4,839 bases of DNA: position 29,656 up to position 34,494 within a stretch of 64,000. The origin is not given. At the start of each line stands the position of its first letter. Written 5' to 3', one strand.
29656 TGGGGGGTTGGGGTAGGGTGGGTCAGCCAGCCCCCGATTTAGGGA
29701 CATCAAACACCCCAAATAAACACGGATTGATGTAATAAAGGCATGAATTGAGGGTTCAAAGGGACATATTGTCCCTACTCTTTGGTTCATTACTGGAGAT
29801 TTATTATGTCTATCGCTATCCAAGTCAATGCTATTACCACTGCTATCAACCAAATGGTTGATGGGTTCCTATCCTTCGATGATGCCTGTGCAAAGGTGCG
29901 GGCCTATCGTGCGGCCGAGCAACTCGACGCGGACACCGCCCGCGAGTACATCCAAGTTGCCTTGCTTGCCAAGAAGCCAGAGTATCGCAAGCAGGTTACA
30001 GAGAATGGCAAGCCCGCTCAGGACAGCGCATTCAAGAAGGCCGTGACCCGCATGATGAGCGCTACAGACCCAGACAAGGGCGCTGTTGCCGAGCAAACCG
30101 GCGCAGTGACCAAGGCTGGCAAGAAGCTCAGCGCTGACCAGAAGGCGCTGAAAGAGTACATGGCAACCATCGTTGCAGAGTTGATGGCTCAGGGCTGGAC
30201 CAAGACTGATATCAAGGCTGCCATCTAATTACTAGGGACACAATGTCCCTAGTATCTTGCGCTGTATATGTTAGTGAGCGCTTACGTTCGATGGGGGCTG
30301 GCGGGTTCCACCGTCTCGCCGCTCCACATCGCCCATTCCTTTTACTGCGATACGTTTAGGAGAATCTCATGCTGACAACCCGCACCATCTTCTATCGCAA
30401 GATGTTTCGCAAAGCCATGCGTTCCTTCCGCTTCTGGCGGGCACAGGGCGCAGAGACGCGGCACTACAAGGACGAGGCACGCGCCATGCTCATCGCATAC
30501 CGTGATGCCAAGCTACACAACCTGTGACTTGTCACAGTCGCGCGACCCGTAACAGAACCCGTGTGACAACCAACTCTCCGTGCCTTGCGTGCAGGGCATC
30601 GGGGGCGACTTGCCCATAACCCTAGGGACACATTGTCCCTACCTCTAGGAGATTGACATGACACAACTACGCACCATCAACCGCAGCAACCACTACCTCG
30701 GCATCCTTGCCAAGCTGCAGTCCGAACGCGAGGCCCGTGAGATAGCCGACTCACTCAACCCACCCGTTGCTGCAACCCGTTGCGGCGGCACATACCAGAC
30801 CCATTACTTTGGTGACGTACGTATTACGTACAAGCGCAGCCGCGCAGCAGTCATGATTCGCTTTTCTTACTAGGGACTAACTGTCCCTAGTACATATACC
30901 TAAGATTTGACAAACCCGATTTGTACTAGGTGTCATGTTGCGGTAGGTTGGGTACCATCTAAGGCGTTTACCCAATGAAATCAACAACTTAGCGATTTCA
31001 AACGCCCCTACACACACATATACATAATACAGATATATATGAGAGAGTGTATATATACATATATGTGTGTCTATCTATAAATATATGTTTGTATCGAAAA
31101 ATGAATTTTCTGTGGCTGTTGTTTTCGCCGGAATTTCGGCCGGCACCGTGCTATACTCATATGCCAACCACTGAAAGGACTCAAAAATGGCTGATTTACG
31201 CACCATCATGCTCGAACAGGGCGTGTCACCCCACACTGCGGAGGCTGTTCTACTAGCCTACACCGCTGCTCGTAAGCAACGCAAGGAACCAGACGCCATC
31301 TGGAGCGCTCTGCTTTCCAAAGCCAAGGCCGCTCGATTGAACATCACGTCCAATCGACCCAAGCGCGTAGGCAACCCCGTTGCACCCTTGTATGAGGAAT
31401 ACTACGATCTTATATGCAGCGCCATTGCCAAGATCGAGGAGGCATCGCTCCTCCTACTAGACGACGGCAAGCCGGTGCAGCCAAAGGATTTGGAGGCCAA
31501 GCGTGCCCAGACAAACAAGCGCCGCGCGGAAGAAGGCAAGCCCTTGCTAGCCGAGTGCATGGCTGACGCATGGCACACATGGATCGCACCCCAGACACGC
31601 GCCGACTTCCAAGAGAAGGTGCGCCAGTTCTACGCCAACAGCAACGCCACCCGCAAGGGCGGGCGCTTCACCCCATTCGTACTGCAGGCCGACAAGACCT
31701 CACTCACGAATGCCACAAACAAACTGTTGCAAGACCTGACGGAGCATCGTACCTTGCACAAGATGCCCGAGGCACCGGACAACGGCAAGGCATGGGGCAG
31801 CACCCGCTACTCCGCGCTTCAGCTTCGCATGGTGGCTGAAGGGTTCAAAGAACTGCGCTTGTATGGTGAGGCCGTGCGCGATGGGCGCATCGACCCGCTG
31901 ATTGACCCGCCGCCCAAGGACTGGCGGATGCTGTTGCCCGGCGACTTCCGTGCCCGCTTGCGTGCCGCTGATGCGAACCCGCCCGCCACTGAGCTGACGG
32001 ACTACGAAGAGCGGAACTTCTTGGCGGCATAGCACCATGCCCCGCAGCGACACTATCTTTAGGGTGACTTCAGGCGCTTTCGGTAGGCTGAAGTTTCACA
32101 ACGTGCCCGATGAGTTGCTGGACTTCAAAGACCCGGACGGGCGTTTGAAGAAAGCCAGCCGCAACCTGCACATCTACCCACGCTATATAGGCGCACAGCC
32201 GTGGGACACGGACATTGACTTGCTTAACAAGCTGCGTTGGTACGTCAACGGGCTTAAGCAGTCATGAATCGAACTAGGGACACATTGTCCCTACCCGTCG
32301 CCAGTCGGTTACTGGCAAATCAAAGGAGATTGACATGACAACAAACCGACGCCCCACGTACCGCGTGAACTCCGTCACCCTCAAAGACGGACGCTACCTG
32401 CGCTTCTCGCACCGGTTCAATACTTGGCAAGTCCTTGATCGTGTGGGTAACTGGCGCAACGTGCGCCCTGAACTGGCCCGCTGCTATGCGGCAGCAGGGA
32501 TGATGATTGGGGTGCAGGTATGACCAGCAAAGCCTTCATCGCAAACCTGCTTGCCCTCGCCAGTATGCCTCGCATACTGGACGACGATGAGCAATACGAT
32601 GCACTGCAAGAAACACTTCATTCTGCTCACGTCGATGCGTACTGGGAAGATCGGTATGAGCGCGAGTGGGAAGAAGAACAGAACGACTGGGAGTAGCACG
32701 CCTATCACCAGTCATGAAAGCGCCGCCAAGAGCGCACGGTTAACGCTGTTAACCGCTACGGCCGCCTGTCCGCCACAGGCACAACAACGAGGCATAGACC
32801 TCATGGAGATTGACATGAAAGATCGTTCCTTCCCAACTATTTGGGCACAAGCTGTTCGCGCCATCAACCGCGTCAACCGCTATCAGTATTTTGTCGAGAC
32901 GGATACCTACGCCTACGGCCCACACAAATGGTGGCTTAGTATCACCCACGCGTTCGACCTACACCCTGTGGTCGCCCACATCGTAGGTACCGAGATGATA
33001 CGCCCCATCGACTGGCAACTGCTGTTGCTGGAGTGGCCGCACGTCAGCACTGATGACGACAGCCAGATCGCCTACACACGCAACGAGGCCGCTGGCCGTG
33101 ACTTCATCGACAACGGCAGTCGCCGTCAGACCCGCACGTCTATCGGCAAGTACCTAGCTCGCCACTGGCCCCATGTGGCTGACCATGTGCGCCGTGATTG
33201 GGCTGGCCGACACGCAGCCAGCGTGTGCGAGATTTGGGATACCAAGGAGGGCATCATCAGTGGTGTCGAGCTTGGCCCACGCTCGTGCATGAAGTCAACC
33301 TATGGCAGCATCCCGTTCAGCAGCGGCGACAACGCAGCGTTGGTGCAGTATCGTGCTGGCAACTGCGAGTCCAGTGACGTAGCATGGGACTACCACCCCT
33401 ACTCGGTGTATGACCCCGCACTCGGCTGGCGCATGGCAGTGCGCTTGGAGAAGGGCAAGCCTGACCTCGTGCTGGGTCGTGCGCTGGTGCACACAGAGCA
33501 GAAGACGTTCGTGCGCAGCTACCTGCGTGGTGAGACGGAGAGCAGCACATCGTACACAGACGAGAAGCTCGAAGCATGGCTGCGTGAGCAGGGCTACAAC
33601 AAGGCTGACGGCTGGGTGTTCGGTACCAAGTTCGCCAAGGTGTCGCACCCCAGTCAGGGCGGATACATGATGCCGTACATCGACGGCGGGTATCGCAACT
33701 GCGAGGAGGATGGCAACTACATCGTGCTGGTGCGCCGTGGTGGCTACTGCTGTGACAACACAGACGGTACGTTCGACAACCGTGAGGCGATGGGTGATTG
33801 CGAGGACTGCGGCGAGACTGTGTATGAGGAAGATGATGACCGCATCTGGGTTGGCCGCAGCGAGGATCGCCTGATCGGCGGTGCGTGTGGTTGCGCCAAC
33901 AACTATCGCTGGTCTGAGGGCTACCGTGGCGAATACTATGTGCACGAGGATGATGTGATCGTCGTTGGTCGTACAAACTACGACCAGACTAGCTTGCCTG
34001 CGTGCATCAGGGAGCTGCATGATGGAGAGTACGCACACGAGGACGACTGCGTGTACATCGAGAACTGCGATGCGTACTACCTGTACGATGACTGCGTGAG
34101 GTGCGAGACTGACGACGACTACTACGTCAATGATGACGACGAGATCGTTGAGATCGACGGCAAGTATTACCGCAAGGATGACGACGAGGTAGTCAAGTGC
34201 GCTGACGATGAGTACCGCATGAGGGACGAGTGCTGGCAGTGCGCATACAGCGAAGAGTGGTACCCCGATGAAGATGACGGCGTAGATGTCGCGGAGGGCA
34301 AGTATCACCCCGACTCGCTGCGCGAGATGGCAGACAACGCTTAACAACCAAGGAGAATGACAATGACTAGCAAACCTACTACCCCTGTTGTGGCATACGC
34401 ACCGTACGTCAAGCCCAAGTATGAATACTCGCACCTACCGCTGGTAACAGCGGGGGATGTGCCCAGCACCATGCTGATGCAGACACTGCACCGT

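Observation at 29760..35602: Sequence-conserved 8-3-8 hairpin palindromes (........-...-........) between the early genes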

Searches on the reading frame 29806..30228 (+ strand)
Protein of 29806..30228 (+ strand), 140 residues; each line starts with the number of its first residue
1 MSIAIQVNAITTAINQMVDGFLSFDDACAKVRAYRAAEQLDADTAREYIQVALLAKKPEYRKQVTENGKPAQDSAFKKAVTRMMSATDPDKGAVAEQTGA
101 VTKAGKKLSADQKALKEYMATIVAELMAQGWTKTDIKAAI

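Call 9: search_protein_families(library=phrogs, proteins=[window:29806-30228:+], max_evalue=0.01)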
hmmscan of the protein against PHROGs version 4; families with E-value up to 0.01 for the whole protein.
window:29806-30228:+ (140 aa): 0 families

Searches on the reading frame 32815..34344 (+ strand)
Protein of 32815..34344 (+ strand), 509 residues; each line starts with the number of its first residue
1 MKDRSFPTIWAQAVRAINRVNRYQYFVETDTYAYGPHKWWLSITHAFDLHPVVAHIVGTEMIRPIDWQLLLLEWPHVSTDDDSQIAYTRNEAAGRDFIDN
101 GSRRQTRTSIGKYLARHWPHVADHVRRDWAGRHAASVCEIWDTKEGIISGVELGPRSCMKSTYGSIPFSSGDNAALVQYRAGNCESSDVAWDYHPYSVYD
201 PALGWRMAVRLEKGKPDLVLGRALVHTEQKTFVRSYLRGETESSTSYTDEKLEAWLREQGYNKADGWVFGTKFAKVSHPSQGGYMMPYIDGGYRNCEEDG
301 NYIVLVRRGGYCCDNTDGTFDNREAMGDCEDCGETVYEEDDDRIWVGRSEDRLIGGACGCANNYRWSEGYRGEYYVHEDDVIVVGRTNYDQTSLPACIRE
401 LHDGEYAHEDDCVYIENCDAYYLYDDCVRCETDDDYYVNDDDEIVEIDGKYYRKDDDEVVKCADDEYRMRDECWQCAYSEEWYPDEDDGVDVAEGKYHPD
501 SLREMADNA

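Call 6: search_protein_families(library=pfam, proteins=[window:32815-34344:+])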
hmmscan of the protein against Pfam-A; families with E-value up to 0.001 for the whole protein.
window:32815-34344:+ (509 aa): 0 families

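Call 9: search_protein_families(library=phrogs, proteins=[window:32815-34344:+], max_evalue=0.01)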
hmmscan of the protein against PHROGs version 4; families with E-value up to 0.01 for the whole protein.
window:32815-34344:+ (509 aa): 0 families

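Call 41: find_related_loci(query=window:32815-34344:+, collection=viral_contigs, flank=8000)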
Query window:32815-34344:+ (509 aa) in viral_contigs; peptide patterns used: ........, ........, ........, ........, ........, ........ (x = any residue, [..] = any of these).
3 stretches matched a pattern; 3 encode a relative of the query (tblastn E <= 1e-3); 3 distinct loci.
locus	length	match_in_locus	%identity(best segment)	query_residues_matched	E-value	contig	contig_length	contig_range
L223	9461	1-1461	93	37-509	0e+0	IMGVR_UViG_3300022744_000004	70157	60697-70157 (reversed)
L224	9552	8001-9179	32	40-500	2e-57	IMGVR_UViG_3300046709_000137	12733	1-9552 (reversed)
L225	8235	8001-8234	95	1-78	1e-45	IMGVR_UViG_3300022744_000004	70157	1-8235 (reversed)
